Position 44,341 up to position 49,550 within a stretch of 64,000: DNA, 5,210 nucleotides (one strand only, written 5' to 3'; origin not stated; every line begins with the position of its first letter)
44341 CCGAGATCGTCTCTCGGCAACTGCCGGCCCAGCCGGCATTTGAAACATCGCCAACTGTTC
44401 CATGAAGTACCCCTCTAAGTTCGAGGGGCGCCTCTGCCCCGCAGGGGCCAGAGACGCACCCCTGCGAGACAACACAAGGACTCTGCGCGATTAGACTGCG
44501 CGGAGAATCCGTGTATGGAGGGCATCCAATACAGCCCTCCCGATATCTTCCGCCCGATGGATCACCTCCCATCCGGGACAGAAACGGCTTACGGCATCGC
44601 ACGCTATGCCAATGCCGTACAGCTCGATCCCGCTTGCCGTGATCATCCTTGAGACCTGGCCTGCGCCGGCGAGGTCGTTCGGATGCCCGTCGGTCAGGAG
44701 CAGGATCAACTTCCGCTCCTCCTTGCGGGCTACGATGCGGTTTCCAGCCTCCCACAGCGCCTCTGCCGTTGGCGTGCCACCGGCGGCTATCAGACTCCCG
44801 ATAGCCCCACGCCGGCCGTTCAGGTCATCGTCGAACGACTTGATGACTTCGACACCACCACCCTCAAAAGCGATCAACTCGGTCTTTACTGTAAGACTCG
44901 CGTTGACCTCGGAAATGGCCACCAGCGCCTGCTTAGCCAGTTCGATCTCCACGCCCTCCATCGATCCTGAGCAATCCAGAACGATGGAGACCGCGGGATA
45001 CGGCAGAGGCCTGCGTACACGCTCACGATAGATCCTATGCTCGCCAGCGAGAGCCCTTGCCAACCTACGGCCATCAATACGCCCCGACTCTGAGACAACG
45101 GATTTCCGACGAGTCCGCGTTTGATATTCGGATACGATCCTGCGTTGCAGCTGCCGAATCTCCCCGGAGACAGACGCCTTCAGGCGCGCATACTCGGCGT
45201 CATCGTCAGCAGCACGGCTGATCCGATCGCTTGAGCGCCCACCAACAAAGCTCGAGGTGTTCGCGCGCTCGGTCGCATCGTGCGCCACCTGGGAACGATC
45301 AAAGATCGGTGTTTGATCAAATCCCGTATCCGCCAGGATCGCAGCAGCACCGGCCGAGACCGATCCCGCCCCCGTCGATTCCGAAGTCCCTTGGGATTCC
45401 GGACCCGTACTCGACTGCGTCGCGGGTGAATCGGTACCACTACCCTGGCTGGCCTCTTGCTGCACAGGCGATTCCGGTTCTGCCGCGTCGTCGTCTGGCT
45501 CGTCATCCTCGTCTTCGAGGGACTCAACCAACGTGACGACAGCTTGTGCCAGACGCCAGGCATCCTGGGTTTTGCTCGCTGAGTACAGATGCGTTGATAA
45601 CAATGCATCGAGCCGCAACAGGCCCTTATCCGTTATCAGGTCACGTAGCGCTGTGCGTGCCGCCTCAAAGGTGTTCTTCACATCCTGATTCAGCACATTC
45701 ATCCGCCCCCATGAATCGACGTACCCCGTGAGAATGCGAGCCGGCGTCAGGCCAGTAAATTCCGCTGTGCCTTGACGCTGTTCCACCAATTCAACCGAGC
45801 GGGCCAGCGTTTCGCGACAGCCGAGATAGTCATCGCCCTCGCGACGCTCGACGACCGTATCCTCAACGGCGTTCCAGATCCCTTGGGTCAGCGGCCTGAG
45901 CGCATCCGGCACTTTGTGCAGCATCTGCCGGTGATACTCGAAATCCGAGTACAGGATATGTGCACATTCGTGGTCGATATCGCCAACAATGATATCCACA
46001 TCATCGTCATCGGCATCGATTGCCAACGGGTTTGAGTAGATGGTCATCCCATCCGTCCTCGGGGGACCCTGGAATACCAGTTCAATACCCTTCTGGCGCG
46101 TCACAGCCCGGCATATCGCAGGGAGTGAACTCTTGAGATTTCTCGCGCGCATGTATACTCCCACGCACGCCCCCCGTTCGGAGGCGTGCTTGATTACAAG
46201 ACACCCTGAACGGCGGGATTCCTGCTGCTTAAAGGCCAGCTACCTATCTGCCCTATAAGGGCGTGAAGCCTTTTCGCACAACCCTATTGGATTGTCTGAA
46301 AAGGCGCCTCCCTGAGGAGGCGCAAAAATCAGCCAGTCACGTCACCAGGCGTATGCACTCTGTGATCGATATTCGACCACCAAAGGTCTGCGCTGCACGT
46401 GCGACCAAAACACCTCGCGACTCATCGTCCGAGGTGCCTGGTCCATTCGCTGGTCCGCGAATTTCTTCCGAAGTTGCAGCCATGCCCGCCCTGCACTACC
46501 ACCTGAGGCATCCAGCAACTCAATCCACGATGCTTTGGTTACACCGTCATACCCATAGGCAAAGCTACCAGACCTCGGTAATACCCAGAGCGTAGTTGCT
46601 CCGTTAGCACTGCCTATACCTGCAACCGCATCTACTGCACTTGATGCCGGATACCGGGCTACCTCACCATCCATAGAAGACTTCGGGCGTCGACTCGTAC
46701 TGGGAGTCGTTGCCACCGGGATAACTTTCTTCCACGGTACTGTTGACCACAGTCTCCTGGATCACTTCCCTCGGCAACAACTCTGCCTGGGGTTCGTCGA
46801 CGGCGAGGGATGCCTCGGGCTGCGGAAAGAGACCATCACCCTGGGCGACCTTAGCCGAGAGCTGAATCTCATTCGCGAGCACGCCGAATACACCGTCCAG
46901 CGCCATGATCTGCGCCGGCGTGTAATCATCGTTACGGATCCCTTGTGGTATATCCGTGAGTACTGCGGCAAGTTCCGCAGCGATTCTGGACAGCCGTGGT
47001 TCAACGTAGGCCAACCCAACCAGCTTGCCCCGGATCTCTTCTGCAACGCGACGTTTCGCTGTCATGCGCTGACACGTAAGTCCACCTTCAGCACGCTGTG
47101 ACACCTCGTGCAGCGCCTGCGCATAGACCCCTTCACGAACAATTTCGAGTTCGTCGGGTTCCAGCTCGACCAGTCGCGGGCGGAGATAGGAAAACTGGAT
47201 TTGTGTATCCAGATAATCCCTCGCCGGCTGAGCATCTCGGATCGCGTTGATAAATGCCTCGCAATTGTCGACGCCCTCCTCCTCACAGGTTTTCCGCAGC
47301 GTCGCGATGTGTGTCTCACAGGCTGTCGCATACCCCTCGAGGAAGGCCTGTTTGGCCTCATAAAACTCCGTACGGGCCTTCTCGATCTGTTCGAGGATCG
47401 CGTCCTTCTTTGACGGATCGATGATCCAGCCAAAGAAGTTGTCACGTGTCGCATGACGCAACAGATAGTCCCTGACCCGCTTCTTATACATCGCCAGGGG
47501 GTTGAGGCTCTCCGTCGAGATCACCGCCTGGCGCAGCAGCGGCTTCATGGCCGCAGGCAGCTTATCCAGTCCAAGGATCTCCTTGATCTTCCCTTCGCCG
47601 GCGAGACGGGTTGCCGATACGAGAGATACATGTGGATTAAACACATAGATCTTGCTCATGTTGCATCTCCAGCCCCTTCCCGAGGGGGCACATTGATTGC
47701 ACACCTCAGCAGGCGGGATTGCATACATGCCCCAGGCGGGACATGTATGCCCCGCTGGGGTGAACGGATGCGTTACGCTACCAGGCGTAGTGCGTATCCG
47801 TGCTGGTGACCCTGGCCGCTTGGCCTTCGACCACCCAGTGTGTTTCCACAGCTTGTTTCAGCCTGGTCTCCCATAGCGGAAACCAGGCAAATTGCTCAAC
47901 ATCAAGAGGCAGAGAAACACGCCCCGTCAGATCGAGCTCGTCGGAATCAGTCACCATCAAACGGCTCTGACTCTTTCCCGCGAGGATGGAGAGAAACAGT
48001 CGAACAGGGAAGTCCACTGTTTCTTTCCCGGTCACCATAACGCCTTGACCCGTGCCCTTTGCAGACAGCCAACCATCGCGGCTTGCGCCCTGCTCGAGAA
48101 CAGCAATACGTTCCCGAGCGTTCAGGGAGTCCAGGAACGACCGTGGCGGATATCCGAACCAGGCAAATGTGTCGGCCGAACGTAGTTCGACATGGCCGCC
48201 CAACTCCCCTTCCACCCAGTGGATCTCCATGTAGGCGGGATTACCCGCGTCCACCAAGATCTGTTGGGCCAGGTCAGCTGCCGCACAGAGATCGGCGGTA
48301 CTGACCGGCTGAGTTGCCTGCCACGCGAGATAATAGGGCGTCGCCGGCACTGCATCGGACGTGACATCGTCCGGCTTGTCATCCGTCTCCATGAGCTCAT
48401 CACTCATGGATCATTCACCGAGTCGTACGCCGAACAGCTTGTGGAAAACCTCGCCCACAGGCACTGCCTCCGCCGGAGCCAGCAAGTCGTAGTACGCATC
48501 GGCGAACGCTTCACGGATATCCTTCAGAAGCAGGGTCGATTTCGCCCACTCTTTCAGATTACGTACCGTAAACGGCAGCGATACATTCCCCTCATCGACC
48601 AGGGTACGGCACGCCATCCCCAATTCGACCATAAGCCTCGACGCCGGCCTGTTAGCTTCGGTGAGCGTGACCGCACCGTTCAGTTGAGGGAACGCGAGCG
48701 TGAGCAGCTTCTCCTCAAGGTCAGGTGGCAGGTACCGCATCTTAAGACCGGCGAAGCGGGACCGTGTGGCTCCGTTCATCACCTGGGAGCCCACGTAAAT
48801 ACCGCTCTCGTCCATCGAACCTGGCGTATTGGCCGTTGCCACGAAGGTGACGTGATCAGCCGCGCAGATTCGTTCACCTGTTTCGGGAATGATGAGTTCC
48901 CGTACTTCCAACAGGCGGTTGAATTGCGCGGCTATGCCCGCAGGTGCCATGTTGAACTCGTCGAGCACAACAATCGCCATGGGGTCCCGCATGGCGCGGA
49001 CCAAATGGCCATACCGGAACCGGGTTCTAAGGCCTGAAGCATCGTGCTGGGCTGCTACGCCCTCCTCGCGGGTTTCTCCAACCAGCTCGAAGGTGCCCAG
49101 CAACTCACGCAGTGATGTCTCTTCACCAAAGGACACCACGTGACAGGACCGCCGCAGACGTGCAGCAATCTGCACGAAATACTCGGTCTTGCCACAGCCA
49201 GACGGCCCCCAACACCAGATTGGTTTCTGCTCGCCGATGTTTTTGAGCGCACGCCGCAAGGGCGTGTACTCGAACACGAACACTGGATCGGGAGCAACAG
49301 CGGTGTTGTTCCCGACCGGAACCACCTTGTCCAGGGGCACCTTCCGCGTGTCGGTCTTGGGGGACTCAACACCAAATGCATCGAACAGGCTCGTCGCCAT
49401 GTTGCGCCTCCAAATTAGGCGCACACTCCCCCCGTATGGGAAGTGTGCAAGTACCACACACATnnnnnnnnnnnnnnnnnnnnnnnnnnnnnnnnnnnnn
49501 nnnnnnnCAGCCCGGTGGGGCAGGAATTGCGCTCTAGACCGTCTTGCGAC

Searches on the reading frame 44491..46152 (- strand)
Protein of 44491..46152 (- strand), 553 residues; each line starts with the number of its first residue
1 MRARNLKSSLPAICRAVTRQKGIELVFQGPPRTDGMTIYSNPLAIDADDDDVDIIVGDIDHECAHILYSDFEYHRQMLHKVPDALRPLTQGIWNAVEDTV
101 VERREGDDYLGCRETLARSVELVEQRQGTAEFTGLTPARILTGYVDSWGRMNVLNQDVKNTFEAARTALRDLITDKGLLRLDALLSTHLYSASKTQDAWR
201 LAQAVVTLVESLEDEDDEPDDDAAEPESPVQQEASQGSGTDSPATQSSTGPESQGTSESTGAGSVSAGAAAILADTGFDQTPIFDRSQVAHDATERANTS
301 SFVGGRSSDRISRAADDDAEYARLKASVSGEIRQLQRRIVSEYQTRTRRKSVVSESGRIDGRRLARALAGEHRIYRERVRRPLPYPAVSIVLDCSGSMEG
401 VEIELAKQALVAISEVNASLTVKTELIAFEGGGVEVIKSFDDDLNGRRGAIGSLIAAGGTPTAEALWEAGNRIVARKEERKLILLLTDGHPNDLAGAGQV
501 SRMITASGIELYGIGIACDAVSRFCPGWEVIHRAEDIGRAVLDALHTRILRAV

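Call 10: search_protein_families(library=pfam, proteins=[window:44491-46152:-], max_evalue=0.01)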
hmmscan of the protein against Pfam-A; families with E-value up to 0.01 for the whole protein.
window:44491-46152:- (553 aa): 5 families
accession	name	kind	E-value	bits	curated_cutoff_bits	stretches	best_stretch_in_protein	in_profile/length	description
PF06213.17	CobT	-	4.8e-12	46.4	26.1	1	4-264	5-263/276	Cobalamin biosynthesis protein CobT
PF13519.12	VWA_2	-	4.5e-11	43.8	27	1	390-490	3-107/107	von Willebrand factor type A domain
PF11775.14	CobT_C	-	3.2e-10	40.5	21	1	464-546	120-215/220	Cobalamin biosynthesis protein CobT VWA domain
PF00092.34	VWA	-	4.1e-10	40.6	23.8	1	389-517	3-140/174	von Willebrand factor type A domain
PF05762.20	VWA_CoxE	-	3.1e-05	23.9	26.4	1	344-493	12-163/222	VWA domain containing CoxE-like protein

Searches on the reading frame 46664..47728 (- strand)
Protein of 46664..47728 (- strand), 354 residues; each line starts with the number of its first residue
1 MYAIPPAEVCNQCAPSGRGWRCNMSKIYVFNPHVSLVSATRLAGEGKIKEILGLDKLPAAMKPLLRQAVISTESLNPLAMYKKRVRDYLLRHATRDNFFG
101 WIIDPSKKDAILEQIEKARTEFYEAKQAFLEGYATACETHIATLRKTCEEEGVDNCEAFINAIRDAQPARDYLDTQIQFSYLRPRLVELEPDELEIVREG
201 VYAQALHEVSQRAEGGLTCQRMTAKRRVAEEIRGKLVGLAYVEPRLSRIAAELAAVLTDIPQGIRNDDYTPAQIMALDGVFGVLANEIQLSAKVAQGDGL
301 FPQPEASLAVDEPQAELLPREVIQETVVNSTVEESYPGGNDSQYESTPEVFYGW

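Call 10: search_protein_families(library=pfam, proteins=[window:46664-47728:-], max_evalue=0.01)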
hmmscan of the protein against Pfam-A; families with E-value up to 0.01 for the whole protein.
window:46664-47728:- (354 aa): 1 family
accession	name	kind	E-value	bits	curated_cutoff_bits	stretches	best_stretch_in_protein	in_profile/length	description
PF11348.13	DUF3150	-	3.3e-18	66.4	24.9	1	55-278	30-249/257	Protein of unknown function (DUF3150)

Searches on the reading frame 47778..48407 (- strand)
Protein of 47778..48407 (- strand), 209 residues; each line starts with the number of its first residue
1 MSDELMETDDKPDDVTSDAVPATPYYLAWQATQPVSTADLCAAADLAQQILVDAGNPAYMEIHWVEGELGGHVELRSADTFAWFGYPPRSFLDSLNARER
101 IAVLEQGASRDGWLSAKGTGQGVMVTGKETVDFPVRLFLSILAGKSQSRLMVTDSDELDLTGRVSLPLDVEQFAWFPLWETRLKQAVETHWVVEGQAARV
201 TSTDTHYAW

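Call 10: search_protein_families(library=pfam, proteins=[window:47778-48407:-], max_evalue=0.01)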
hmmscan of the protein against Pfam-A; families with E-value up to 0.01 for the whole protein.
window:47778-48407:- (209 aa): 0 families

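Call 19: search_protein_families(library=pfam, proteins=[window:47778-48407:-], max_evalue=10)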
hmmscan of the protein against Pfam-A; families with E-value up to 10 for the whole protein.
window:47778-48407:- (209 aa): 1 family
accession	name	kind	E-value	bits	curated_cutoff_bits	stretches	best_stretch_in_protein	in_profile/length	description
PF14604.12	SH3_9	-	0.075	13.3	30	1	94-121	14-39/49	Variant SH3 domain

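Call 71: search_protein_families(library=ncbifam, proteins=[window:47778-48407:-], max_evalue=0.01)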
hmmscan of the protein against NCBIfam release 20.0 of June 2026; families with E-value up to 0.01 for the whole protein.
window:47778-48407:- (209 aa): 0 families

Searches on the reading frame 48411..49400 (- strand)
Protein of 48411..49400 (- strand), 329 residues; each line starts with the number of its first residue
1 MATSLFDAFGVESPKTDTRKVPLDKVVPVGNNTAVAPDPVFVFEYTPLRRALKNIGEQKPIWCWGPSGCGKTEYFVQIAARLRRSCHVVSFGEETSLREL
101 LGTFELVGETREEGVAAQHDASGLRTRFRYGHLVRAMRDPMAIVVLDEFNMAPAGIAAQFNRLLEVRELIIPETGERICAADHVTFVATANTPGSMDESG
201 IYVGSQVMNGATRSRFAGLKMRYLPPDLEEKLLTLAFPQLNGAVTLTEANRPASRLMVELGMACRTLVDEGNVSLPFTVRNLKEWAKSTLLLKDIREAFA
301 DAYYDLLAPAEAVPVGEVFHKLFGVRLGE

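Call 10: search_protein_families(library=pfam, proteins=[window:48411-49400:-], max_evalue=0.01)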
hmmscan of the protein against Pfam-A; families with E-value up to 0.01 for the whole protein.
window:48411-49400:- (329 aa): 6 families
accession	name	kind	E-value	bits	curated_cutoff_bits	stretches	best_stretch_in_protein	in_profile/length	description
PF07728.20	AAA_5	-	2.3e-18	66.9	22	1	65-216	6-139/139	AAA domain (dynein-related subfamily)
PF13401.12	AAA_22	-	6.3e-05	23.7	27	1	58-165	5-106/130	AAA domain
PF00004.35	AAA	-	0.00071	20.5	21.2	1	64-198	4-116/131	ATPase family associated with various cellular activities (AAA)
PF07724.20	AAA_2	-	0.0021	18.6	27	1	63-196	8-129/166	AAA domain (Cdc48 subfamily)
PF01637.24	ATPase_2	-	0.0054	17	33.2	1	56-91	18-53/225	ATPase domain predominantly from Archaea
PF00910.28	RNA_helicase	-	0.0079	17.1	21.5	0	61-85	1-25/105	RNA helicase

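Call 41: search_dna_similar(query=window:48411-49400:-, collection=plasmids, mode=protein, max_rows=40, max_evalue=1e-20)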
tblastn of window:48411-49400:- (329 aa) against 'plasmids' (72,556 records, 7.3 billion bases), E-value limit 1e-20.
Records with a match: 42; places in all: 42; records where one place covers at least 80% of the query: 11.
Best place of each record, by identity: <60% 42.
By first word of the organism name: Providencia 26; Moellerella 8; Proteus 4; Thiomicrorhabdus 1; Halopseudomonas 1; Allochromatium 1; Morganella 1.
By predicted mobility (MOB-suite, as given by PLSDB): conjugative 37; mobilizable 3; non-mobilizable 2.
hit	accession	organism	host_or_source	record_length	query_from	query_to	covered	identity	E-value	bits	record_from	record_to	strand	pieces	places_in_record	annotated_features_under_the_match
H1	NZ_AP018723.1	Thiomicrorhabdus aquaedulcis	-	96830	3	329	99%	39.1%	5e-65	229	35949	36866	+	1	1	AAA family ATPase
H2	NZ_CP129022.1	Moellerella wisconsensis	Sheep,Feces of diarrheic fleece sheep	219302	9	293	87%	30.2%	4e-22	104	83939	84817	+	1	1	AAA family ATPase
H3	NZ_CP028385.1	Providencia heimbachae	porcine,cell culture,feces from ...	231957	9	293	87%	30.2%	4e-22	104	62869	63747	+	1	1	AAA family ATPase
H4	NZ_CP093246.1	Moellerella wisconsensis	whole organism,Food: Red deer meat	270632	9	293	87%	30.2%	4e-22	104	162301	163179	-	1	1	AAA family ATPase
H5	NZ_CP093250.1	Moellerella wisconsensis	whole organism,Food: Red deer meat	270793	9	293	87%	30.2%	4e-22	104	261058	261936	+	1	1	AAA family ATPase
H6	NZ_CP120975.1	Moellerella wisconsensis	mutton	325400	9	293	87%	30.2%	4e-22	104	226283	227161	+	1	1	AAA family ATPase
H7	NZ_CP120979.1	Moellerella wisconsensis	mutton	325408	9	293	87%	30.2%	4e-22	104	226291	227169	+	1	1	AAA family ATPase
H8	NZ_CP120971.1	Moellerella wisconsensis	mutton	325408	9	293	87%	30.2%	4e-22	104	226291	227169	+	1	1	AAA family ATPase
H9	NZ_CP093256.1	Moellerella wisconsensis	whole organism,Food: Red deer meat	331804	9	293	87%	30.2%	4e-22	104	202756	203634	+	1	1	AAA family ATPase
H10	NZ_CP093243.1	Moellerella wisconsensis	whole organism,Food: Red deer meat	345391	9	293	87%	30.2%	4e-22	104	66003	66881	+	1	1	AAA family ATPase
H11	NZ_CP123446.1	Halopseudomonas sp. SMJS2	Pure culture,sediment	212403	38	327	88%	28.7%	1e-22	106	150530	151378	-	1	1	AAA family ATPase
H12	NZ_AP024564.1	Allochromatium tepidum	-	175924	33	290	78%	31.3%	1e-22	105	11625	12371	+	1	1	AAA family ATPase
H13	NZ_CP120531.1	Providencia sp. PROV040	Homo sapiens,sputum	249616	9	233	68%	33.0%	2e-23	108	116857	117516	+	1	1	AAA family ATPase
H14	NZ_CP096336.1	Providencia sp. PROV083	Clinical or host-associated ...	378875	9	229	67%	33.2%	9e-23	106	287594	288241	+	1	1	AAA family ATPase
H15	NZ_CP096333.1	Providencia sp. PROV084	Clinical or host-associated ...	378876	9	229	67%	33.2%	9e-23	106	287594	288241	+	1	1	AAA family ATPase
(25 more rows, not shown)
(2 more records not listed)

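Call 74: find_homologous_proteins(query=window:48411-49400:-, max_evalue=1e-30)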
Query window:48411-49400:- (329 aa): 66 proteins with E <= 1e-30 among 5107 candidates.
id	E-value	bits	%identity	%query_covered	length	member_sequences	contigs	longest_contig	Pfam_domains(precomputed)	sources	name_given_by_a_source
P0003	1.1e-211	720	98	100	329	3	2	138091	PF07728.21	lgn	-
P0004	2.3e-157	541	72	99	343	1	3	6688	PF07724.21,PF07728.21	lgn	-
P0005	5.8e-140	484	66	99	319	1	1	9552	PF07728.21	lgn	-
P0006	1.8e-136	473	67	99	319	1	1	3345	PF07728.21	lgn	-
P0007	1.2e-135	470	65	99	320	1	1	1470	PF07728.21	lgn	-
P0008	7.3e-134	464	66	98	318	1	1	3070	PF07728.21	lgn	-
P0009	3.1e-133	462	64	99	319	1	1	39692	PF07728.21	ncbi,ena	-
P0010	7.3e-130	451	65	98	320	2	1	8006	PF07728.21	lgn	-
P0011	2.7e-129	449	62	99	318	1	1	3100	PF07724.21,PF07728.21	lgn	-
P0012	4.5e-126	439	62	98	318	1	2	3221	PF07728.21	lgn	-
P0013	5.4e-126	438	62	100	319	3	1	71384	PF07724.21,PF00004.36,PF13401.13,PF07728.21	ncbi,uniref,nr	ncbi:AAA family ATPase [Acidihalobacter prosperus]|uniref:AAA+ ATPase domain-containing protein n=1 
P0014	1.1e-124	434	60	100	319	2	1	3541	PF07724.21,PF07728.21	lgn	-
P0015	6.8e-120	418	58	98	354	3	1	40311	PF07724.21,PF07728.21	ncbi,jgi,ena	-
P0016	1.1e-119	418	60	98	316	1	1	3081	PF07724.21,PF00004.36,PF13401.13,PF07728.21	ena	-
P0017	3.4e-119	416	59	99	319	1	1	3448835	PF07724.21,PF00004.36,PF13401.13,PF07728.21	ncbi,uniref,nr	ncbi:AAA family ATPase [Acidihalobacter ferrooxydans]|uniref:AAA+ ATPase domain-containing protein n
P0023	1.7e-103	364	57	98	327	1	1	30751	PF07728.21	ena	-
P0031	3.3e-97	344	52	98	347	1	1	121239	PF07728.21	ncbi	-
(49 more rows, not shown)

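Call 75: find_encoding_contigs(protein=P0004, flank=10000, max_places=2)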
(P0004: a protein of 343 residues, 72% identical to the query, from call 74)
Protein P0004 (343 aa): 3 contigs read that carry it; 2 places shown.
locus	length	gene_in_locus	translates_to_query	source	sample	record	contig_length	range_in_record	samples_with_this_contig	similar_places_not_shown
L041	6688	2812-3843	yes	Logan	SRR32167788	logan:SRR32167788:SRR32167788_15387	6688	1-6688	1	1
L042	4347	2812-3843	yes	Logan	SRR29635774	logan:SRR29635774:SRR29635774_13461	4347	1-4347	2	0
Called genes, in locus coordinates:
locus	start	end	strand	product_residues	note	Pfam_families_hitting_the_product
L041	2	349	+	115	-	?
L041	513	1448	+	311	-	PF03837:RecT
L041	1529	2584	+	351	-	PF09588:YqaJ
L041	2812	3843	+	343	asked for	PF07724:AAA_2 (faint), PF07728:AAA_5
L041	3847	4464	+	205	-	-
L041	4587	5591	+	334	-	PF11348:DUF3150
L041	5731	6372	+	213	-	-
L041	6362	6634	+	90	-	-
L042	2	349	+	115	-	?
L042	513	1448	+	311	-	PF03837:RecT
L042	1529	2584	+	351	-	PF09588:YqaJ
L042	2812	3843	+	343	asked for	PF07724:AAA_2 (faint), PF07728:AAA_5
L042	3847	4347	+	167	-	?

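Call 76: find_encoding_contigs(protein=P0009, flank=10000, max_places=1)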
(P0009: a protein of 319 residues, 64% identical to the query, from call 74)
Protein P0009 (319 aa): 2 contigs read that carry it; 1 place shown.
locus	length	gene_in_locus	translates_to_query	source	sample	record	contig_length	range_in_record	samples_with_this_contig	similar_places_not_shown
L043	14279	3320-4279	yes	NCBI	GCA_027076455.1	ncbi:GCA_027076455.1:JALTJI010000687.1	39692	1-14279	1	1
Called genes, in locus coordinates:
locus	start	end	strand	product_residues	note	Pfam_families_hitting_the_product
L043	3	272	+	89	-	?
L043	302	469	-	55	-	-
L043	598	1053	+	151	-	PF00436:SSB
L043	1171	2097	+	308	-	PF03837:RecT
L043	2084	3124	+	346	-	PF09588:YqaJ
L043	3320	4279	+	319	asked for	PF07728:AAA_5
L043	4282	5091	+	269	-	PF05406:WGR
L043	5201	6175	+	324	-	PF11348:DUF3150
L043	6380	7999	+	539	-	PF11775:CobT_C (faint), PF00092:VWA, PF13519:VWA_2 (weak)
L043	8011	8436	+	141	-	-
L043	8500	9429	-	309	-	PF04796:RepA_C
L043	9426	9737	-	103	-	-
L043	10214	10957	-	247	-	PF00072:Response_reg, PF00196:GerE, PF08281:Sigma70_r4_2 (weak)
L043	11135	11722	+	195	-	-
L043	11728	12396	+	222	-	-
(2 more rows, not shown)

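Call 77: find_encoding_contigs(protein=P0013, flank=10000, max_places=1)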
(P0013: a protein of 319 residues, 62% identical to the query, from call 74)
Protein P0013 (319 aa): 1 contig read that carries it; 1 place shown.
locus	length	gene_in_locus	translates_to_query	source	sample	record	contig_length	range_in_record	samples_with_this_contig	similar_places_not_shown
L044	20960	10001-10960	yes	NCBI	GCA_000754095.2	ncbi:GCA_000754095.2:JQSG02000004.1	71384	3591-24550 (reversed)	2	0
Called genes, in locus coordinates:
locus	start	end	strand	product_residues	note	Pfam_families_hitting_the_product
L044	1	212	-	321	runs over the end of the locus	-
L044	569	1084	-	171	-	PF08798:CRISPR_assoc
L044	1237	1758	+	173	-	PF01464:SLT (weak)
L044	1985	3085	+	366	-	PF00712:DNA_pol3_beta, PF02767:DNA_pol3_beta_2, PF02768:DNA_pol3_beta_3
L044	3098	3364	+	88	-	-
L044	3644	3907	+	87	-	-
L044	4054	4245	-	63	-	-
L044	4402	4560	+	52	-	-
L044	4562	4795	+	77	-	-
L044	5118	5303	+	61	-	-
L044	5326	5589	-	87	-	-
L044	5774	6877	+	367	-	PF00268:Ribonuc_red_sm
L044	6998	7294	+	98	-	-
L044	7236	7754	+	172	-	-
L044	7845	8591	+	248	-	-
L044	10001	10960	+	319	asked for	PF07724:AAA_2 (weak), PF07728:AAA_5, PF13401:AAA_22 (weak), PF00004:AAA (weak)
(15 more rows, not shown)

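Call 78: find_encoding_contigs(protein=P0015, flank=10000, max_places=1)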
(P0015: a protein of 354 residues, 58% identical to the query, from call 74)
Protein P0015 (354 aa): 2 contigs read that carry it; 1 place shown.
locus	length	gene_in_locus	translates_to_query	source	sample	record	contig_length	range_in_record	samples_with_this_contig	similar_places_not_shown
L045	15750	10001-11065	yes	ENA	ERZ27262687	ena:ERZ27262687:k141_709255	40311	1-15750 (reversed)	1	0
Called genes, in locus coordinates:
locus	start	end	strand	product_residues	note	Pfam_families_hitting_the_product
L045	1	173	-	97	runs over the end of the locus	-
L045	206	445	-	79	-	-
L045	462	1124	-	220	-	-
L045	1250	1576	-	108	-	-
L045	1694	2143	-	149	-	-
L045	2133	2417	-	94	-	-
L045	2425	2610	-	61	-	-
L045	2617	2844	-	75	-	-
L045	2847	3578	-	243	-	-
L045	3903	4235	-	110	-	-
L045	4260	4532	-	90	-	-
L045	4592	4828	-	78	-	-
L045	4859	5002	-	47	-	-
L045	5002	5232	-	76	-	-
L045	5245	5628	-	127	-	-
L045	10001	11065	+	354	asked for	PF07724:AAA_2 (faint), PF07728:AAA_5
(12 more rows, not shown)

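Call 109: find_encoding_contigs(protein=P0005, flank=10000, max_places=1)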
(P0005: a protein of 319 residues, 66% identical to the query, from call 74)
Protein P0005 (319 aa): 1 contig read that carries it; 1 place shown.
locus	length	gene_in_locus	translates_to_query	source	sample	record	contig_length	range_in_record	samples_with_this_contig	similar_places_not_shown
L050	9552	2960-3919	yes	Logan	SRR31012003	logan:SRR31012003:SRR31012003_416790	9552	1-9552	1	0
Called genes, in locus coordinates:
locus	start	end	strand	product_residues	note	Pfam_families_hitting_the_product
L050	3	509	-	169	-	?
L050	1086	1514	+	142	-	-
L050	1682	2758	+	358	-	PF09588:YqaJ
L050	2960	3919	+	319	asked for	PF07728:AAA_5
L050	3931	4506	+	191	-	-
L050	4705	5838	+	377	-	PF11348:DUF3150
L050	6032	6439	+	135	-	-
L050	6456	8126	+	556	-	PF11775:CobT_C (faint), PF00092:VWA, PF13519:VWA_2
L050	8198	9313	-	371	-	PF02119:FlgI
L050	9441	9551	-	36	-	?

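Call 110: find_encoding_contigs(protein=P0023, flank=10000, max_places=1)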
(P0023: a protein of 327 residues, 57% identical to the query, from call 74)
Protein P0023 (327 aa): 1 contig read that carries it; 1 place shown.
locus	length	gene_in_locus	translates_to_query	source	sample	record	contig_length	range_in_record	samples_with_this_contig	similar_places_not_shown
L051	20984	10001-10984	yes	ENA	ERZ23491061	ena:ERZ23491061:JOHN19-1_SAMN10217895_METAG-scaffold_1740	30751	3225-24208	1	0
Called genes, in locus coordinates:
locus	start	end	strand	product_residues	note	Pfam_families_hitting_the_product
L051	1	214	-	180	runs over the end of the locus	-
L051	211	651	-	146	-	-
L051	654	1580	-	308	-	PF02195:ParB_N, PF17762:HTH_ParB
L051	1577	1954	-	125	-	-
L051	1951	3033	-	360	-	PF02195:ParB_N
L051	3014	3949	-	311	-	PF01656:CbiA, PF10609:ParA (faint), PF13614:AAA_31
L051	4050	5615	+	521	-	-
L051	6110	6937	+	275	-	PF17762:HTH_ParB, PF23552:ParB_C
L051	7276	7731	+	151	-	PF00436:SSB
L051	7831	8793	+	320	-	PF03837:RecT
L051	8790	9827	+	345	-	PF09588:YqaJ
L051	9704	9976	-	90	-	-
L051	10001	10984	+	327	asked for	PF07728:AAA_5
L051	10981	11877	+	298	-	PF05406:WGR (weak)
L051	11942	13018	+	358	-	PF11348:DUF3150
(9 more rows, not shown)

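Call 111: find_encoding_contigs(protein=P0031, flank=10000, max_places=1)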
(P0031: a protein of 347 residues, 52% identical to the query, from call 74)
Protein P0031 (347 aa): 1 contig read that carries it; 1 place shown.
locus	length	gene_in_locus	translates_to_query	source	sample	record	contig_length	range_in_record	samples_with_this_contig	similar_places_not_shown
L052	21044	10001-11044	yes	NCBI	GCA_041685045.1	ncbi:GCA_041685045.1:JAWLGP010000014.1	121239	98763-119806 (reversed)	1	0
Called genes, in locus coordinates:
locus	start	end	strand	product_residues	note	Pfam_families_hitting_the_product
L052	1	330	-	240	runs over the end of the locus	-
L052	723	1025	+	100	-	-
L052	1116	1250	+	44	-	-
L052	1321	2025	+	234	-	PF02867:Ribonuc_red_lgC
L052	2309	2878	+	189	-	PF00436:SSB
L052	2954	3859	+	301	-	PF03837:RecT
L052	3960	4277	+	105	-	-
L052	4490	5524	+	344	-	PF09588:YqaJ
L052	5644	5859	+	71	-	-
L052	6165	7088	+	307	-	PF00317:Ribonuc_red_lgN (weak), PF02867:Ribonuc_red_lgC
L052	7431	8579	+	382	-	PF02867:Ribonuc_red_lgC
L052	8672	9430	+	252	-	-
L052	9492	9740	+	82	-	-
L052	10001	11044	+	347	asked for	PF07728:AAA_5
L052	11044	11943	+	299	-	PF05406:WGR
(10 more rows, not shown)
